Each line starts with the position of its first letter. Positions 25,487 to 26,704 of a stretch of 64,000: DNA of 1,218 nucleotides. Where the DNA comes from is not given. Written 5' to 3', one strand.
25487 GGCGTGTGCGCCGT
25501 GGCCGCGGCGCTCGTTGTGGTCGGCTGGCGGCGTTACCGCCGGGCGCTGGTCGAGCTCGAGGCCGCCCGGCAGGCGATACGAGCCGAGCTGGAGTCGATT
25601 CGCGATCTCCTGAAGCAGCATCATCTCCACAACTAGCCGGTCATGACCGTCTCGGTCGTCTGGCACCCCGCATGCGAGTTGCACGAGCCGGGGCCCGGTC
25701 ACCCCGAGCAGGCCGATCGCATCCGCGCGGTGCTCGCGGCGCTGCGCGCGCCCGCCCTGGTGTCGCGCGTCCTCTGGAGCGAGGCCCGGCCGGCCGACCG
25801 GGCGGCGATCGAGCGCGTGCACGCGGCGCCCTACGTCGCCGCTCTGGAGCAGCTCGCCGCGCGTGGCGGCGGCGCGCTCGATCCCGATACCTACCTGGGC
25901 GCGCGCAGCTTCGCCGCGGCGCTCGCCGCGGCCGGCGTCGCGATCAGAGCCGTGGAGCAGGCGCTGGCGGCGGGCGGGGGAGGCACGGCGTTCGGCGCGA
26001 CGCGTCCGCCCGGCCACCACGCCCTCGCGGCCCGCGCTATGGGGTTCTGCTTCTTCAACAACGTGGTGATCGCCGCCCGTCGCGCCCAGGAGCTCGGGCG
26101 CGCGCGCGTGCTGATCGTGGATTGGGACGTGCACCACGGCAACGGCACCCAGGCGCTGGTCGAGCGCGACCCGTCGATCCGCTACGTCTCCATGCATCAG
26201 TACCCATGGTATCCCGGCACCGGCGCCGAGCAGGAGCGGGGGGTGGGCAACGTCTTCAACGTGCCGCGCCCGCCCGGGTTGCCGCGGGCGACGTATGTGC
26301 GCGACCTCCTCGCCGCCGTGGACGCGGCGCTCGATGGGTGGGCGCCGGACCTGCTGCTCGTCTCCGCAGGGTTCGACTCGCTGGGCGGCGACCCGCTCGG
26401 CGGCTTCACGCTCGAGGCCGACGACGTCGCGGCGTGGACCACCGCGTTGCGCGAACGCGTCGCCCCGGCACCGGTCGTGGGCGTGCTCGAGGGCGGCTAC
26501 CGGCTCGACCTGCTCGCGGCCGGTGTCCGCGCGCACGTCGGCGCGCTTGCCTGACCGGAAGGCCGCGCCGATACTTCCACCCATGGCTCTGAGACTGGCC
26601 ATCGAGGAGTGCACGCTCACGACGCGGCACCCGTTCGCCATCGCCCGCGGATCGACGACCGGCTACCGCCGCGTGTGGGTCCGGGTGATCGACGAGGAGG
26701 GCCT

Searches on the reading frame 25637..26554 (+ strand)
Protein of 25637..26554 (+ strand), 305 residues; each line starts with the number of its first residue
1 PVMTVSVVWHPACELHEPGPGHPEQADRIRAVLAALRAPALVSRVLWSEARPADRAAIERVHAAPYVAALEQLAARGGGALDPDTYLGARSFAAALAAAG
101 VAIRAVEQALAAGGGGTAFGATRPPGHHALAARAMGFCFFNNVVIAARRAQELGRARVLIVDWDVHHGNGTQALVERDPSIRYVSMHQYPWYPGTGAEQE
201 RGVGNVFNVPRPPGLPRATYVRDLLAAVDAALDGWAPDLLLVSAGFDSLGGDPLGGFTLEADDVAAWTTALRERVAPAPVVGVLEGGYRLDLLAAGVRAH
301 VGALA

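Call 81: search_protein_families(library=pfam, proteins=[window:25637-26554:+], max_evalue=0.001)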
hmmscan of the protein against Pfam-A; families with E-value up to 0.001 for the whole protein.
window:25637-26554:+ (305 aa): 1 family
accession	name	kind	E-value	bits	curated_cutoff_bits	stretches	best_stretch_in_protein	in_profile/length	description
PF00850.24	Hist_deacetyl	-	6e-76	256.1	27.9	1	22-303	1-297/298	Histone deacetylase domain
